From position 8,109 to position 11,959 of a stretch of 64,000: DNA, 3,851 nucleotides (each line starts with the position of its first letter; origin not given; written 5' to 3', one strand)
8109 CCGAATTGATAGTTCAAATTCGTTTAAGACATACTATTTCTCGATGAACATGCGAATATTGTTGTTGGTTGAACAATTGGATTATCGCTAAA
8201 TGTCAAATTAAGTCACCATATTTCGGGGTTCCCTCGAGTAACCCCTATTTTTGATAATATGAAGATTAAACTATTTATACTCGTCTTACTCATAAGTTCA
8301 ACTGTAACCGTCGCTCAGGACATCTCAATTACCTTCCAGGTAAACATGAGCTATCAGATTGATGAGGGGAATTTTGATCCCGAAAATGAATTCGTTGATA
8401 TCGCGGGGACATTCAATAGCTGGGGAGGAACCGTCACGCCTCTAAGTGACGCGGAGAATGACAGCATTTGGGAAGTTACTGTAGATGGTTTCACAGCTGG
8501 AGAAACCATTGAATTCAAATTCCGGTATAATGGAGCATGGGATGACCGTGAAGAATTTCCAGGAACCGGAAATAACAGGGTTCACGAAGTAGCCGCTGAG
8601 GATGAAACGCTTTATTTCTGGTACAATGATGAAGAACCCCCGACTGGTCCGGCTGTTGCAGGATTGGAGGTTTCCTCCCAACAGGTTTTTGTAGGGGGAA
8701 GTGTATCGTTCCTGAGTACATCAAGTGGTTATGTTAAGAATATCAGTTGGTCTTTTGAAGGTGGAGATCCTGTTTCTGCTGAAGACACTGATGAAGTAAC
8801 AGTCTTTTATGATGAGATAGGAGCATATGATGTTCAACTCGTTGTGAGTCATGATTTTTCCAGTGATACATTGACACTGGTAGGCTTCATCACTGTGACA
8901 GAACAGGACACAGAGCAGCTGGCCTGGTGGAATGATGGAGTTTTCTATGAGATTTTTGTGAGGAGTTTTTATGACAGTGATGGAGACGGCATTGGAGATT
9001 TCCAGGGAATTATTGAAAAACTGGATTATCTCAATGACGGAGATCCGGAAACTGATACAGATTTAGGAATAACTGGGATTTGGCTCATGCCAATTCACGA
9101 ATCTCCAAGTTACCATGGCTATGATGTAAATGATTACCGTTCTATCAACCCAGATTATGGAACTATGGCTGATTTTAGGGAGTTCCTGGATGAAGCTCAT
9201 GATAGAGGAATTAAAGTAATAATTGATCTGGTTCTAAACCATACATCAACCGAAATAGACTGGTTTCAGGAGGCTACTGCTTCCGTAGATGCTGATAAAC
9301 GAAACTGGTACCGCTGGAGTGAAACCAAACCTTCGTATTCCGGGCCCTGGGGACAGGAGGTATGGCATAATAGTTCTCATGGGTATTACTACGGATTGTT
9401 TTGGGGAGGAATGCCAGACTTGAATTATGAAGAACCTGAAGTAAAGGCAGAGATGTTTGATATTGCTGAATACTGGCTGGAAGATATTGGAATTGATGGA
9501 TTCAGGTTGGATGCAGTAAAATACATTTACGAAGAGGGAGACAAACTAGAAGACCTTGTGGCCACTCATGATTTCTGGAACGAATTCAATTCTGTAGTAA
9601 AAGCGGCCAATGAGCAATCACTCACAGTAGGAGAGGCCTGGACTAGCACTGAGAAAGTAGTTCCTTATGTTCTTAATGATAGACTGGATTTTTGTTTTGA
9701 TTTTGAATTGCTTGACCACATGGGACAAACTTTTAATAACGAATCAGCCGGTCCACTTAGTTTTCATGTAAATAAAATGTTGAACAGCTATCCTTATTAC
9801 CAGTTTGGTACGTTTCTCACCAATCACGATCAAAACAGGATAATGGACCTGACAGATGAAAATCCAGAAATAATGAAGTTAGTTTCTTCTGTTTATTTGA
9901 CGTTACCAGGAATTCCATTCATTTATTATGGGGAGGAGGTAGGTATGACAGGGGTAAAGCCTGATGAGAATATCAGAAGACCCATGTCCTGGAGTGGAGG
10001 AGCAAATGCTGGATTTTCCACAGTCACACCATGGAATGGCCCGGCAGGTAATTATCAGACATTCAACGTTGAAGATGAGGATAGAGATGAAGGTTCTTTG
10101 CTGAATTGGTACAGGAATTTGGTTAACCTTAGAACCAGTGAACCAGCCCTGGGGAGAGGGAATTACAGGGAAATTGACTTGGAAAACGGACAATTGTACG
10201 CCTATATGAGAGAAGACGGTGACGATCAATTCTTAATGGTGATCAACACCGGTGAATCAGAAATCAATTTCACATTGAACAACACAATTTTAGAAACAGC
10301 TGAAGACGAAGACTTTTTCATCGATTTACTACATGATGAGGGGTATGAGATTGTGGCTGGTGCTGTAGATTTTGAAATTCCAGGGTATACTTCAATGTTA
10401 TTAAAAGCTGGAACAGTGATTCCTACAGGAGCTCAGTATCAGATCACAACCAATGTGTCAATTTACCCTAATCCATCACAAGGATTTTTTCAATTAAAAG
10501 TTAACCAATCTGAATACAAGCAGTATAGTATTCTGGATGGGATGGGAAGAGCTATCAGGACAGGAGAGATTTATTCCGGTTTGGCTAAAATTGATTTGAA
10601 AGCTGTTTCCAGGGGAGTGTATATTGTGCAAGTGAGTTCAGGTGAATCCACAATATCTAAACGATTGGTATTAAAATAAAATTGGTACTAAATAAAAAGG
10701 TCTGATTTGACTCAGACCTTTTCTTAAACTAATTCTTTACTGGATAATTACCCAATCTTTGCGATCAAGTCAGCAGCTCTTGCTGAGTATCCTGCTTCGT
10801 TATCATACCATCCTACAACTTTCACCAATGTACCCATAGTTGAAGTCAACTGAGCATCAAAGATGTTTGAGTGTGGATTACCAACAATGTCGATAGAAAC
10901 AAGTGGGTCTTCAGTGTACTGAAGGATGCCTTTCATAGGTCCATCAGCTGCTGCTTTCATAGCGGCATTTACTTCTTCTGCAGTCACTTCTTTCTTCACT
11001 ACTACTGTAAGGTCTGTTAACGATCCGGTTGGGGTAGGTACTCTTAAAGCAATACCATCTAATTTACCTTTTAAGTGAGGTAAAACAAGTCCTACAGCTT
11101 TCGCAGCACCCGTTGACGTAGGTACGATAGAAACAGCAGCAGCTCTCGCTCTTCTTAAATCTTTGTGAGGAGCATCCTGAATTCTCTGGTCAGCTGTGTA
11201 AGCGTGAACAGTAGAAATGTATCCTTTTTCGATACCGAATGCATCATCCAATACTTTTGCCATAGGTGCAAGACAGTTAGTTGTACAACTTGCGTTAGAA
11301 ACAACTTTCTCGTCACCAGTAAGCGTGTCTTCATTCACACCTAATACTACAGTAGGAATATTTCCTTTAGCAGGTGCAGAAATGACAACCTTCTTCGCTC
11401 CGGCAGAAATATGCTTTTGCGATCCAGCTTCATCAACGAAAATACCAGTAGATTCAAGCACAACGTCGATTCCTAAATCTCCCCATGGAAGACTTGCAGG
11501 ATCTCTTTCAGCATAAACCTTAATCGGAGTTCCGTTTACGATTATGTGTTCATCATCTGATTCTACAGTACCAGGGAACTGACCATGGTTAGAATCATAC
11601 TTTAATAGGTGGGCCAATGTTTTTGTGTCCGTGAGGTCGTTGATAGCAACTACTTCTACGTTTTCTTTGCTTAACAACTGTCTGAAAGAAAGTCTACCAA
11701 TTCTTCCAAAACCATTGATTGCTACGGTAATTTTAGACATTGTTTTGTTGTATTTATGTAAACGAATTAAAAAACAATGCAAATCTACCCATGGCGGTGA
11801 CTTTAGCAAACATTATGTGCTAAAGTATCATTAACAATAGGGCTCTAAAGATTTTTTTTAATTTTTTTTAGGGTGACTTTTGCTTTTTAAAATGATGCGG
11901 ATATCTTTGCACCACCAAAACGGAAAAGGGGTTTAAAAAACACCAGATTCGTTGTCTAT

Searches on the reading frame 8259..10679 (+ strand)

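Call 88: search_protein_families(library=pfam, proteins=[window:8259-10679:+], max_evalue=0.001)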
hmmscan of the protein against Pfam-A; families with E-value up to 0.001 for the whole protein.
window:8259-10679:+ (806 aa): 7 families
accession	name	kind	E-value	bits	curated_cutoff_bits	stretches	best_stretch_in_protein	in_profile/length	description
PF00128.31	Alpha-amylase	-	1.2e-105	354.8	22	1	232-634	2-446/446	Alpha amylase, catalytic domain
PF18962.6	Por_Secre_tail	-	1.6e-11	44.8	27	1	735-804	1-74/75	Secretion system C-terminal sorting domain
PF00801.26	PKD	-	2.8e-07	30.9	23.5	1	136-207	2-76/80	PKD domain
PF16657.11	Malt_amylase_C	-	6.9e-06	26.5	27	1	634-710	1-71/75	Maltogenic Amylase, C-terminal domain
PF02922.24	CBM_48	-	5.8e-05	23.8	22.4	1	39-92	18-72/83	Carbohydrate-binding module 48 (Isoamylase N-terminal domain)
PF11941.14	DUF3459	-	8.5e-05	23.3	22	1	617-676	1-65/90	Domain of unknown function (DUF3459)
PF18911.6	PKD_4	-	0.00063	20.2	27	0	149-204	24-76/85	PKD domain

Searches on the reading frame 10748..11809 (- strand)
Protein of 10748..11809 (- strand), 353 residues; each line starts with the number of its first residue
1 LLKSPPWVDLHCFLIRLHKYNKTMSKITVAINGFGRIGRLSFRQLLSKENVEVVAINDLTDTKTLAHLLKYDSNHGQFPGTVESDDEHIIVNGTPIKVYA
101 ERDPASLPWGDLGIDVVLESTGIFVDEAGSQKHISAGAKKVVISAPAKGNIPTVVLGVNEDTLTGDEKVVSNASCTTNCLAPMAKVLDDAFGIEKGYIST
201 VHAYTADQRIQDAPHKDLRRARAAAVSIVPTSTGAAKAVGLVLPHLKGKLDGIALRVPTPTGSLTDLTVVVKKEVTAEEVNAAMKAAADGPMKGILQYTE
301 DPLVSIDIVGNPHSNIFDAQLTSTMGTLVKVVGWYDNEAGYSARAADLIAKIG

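Call 88: search_protein_families(library=pfam, proteins=[window:10748-11809:-], max_evalue=0.001)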
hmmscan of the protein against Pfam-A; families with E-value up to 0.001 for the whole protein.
window:10748-11809:- (353 aa): 2 families
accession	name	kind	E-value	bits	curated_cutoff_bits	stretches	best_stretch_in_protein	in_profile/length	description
PF02800.25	Gp_dh_C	-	7.7e-69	230.7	24.4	1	180-335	1-158/158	Glyceraldehyde 3-phosphate dehydrogenase, C-terminal domain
PF00044.30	Gp_dh_N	-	1.1e-41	141.6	31.7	1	27-126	1-100/101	Glyceraldehyde 3-phosphate dehydrogenase, NAD binding domain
